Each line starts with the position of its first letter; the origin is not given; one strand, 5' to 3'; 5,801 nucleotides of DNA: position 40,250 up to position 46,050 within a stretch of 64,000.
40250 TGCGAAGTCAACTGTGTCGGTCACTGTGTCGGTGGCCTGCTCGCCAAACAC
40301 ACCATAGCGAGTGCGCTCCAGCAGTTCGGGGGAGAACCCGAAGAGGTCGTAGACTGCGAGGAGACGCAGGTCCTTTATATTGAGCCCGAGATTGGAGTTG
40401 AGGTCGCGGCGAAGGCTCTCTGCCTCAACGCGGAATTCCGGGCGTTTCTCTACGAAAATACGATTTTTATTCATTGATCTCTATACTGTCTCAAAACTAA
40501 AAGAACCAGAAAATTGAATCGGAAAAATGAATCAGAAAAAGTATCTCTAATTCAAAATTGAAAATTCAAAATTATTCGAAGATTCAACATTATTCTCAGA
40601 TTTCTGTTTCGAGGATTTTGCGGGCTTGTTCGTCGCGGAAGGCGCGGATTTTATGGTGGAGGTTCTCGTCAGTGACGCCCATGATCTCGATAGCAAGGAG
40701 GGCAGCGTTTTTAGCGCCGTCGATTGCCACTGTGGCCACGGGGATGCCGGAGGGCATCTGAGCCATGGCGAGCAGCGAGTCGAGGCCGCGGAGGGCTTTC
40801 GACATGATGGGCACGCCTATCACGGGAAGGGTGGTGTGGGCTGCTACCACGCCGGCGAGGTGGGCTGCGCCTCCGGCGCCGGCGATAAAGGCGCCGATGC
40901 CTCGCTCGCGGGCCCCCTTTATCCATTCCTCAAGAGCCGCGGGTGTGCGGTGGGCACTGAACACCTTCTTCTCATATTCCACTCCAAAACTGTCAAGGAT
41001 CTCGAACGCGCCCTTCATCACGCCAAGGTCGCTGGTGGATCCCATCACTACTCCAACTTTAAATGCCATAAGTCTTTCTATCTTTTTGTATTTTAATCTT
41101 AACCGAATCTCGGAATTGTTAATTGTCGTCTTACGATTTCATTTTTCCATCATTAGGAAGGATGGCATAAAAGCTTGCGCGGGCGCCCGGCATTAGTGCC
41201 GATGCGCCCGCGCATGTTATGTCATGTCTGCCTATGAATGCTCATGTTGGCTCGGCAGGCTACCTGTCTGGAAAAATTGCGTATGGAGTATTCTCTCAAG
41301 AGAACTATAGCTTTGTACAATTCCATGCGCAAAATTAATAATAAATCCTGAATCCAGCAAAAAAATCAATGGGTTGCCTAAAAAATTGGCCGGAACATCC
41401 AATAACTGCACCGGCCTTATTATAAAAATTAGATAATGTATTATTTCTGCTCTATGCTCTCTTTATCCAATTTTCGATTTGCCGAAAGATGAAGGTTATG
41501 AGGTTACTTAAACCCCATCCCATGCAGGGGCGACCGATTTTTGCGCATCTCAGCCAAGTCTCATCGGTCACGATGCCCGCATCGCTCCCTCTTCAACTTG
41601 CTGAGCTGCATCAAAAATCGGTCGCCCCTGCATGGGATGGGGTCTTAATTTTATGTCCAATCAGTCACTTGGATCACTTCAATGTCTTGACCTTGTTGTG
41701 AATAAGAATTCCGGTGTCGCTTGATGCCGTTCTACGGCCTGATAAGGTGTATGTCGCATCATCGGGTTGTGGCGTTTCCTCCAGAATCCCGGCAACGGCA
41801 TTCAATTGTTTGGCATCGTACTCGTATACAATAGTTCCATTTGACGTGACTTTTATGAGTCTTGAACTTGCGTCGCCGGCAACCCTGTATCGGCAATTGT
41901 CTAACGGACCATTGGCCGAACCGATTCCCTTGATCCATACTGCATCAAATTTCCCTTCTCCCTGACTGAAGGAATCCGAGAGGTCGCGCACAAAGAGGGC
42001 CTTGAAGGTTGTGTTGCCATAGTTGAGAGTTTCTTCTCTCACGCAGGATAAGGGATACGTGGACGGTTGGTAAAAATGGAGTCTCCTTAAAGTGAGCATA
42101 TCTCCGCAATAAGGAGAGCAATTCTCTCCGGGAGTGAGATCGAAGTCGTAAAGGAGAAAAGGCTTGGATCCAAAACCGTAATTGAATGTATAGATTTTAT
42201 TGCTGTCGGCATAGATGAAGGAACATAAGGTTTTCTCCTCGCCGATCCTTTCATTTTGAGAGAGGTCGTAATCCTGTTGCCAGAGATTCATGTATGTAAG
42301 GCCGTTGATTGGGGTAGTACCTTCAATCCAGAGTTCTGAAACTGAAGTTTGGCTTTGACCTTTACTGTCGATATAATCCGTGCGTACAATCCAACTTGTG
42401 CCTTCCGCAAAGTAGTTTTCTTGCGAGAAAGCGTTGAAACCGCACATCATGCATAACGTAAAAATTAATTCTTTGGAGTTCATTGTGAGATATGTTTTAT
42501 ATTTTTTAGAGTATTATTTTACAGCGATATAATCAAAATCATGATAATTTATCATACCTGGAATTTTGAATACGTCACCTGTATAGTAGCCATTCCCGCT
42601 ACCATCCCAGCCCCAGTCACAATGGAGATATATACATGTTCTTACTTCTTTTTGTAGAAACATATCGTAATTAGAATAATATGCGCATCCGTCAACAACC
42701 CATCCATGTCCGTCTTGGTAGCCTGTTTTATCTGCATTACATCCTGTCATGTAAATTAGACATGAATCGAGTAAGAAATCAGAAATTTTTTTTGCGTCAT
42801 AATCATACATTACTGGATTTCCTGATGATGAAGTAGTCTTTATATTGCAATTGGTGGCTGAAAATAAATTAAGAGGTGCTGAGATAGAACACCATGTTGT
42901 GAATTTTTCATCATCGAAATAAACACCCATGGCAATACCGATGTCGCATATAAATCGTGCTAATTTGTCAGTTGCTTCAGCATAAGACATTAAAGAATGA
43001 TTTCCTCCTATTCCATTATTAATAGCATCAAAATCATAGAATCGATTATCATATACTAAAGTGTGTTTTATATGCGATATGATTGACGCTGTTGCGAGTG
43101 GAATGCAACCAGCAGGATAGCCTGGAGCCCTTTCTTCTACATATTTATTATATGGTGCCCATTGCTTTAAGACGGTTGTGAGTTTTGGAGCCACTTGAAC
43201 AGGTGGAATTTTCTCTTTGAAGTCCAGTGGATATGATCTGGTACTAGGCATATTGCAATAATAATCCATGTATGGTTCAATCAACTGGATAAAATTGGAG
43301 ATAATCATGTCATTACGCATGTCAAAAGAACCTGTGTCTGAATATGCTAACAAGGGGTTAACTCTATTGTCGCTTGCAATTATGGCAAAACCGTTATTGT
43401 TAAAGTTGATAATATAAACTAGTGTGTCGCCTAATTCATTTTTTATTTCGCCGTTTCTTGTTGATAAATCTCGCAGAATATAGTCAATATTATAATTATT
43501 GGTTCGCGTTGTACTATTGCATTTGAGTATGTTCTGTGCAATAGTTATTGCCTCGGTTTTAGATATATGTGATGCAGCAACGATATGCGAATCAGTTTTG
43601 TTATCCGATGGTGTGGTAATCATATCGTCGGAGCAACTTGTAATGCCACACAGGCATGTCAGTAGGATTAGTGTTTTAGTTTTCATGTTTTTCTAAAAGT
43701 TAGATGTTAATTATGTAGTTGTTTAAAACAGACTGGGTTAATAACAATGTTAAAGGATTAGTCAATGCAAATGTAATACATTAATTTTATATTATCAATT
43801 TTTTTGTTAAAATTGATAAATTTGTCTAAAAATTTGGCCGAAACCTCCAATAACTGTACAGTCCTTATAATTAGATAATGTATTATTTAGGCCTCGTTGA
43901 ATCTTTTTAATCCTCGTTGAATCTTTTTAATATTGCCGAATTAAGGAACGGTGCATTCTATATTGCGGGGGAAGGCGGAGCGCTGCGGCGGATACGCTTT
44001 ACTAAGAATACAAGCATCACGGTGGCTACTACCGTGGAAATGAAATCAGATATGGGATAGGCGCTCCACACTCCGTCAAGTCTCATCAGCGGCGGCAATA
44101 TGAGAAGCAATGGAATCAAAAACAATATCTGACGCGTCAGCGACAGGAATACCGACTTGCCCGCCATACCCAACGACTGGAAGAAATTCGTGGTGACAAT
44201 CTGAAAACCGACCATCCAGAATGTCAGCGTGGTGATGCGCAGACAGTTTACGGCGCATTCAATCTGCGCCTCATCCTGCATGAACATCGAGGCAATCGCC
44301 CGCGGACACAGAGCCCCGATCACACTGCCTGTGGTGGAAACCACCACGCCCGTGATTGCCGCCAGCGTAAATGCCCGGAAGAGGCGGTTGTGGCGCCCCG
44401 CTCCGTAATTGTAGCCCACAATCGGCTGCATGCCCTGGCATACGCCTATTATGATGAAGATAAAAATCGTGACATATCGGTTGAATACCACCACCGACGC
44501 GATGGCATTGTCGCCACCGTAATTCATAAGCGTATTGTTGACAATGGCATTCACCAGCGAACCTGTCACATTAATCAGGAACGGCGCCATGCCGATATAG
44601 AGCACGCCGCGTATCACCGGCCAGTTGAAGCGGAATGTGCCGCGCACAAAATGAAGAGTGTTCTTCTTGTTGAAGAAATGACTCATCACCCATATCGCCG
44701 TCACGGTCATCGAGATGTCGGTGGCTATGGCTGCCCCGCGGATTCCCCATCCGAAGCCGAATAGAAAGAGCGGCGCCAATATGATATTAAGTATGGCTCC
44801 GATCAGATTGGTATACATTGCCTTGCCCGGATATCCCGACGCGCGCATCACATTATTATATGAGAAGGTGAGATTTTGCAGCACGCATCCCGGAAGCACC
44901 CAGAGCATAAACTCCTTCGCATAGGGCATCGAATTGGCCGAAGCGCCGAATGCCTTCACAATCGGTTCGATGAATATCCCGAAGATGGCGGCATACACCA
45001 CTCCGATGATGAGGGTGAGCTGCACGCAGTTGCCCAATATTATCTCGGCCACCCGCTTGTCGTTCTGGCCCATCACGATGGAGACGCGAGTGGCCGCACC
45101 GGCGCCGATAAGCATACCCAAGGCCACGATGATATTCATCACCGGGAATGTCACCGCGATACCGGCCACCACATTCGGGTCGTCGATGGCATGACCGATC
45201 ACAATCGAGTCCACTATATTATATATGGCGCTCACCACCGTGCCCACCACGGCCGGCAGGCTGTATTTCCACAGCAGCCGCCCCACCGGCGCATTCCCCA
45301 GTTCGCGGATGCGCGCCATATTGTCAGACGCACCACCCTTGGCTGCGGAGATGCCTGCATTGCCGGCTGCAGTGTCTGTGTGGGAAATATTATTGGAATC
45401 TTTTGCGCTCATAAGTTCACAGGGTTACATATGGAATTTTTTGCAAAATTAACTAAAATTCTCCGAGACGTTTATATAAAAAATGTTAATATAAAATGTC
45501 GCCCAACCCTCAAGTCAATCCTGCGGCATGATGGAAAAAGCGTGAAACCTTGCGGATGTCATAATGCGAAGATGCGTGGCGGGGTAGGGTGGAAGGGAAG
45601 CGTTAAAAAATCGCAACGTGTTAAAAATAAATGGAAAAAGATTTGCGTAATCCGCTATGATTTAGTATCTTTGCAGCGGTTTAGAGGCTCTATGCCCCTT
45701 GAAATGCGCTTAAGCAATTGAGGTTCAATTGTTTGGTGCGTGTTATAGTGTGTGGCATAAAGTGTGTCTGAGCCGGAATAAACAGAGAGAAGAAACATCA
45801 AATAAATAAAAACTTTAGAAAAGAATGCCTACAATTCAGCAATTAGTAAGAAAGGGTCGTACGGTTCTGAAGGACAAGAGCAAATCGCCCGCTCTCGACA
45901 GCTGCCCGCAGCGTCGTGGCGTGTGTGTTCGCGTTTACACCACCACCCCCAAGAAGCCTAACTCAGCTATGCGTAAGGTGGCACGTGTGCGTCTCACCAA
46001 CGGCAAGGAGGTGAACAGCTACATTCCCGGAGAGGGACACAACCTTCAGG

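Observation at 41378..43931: Low-GC 2.4 kb islet with a C10 (streptopain-like) cysteine protease lipoprotein and a secreted partner, bracketed by ~65 bp direct repeats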

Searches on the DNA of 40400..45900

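Call 13: search_rna_families(source=window, start=40400, end=45900, threshold=evalue, max_evalue=1)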
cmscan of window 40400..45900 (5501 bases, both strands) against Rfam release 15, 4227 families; matches with E-value up to 1: 0.
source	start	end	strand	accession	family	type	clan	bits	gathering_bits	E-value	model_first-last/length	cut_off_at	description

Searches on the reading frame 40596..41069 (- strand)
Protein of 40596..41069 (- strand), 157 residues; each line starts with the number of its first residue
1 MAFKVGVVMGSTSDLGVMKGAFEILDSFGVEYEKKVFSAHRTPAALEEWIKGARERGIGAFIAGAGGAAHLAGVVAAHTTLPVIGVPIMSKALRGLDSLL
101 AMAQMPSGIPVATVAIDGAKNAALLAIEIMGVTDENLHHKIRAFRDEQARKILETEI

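Call 6: search_protein_families(library=pfam, proteins=[window:40596-41069:-], max_evalue=0.1)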
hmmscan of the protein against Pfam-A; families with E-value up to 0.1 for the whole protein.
window:40596-41069:- (157 aa): 2 families
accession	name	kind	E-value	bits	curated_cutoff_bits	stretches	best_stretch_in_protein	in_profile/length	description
PF00731.26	AIRC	-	2.7e-62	209.2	30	1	4-150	1-147/148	AIR carboxylase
PF13685.12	Fe-ADH_2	-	0.078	13.4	28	0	5-87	22-105/149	Iron-containing alcohol dehydrogenase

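Call 51: find_encoding_contigs(protein=window:40596-41069:-, flank=8000, max_places=10)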
Protein window:40596-41069:- (157 aa): 22 contigs read that carry it; 10 places shown.
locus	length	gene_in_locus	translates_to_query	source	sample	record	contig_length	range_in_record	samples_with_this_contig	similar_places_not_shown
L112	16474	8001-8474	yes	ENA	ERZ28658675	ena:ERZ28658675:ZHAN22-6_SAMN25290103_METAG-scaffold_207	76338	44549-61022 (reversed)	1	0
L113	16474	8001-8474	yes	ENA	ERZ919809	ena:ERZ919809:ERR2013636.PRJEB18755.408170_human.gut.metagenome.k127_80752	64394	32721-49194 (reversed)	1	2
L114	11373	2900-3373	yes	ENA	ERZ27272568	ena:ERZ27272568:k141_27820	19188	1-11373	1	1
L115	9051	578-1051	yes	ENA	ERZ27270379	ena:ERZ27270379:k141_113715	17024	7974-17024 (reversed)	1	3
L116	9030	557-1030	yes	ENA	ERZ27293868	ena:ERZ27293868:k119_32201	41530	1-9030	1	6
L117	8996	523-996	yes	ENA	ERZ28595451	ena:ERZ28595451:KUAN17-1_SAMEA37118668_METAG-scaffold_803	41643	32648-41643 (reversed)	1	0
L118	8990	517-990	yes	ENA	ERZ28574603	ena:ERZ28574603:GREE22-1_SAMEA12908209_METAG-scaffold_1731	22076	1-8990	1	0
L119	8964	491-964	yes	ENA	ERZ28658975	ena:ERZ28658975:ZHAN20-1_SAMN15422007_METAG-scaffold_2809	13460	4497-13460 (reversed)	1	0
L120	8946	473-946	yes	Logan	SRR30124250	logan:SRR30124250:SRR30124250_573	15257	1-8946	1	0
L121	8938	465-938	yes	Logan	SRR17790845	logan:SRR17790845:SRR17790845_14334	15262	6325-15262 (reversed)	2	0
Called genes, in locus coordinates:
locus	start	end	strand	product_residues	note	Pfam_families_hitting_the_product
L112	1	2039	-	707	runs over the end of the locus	PF00009:GTP_EFTU, PF03144:GTP_EFTU_D2, PF22042:EF-G_D2, PF14492:EFG_III, PF16658:RF3_C (weak), PF03764:EFG_IV, PF00679:EFG_C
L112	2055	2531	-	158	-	PF00177:Ribosomal_S7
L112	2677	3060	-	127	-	PF00164:Ribosom_S12_S23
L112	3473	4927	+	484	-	PF01554:MatE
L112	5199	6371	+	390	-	PF13734:Inhibitor_I69, PF01640:Peptidase_C10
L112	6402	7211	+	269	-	-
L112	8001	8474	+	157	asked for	PF00731:AIRC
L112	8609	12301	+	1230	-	PF18072:FGAR-AT_linker, PF02769:AIRS_C, PF13507:GATase_5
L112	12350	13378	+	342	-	PF00586:AIRS, PF02769:AIRS_C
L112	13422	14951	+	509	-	PF02142:MGS, PF01808:AICARFT_IMPCHas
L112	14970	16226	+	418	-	PF02844:GARS_N, PF01071:GARS_A, PF02786:CPSase_L_D2 (weak), PF02843:GARS_C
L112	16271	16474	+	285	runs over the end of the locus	PF00763:THF_DHG_CYH, PF02882:THF_DHG_CYH_C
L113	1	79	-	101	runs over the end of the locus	PF00338:Ribosomal_S10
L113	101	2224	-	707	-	PF00009:GTP_EFTU, PF03144:GTP_EFTU_D2, PF22042:EF-G_D2, PF14492:EFG_III, PF16658:RF3_C (weak), PF03764:EFG_IV, PF00679:EFG_C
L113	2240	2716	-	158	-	PF00177:Ribosomal_S7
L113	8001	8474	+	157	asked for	PF00731:AIRC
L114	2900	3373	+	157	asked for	PF00731:AIRC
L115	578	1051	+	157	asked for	PF00731:AIRC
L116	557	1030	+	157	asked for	PF00731:AIRC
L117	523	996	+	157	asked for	PF00731:AIRC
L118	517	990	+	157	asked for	PF00731:AIRC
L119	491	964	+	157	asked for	PF00731:AIRC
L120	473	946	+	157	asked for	PF00731:AIRC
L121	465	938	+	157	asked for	PF00731:AIRC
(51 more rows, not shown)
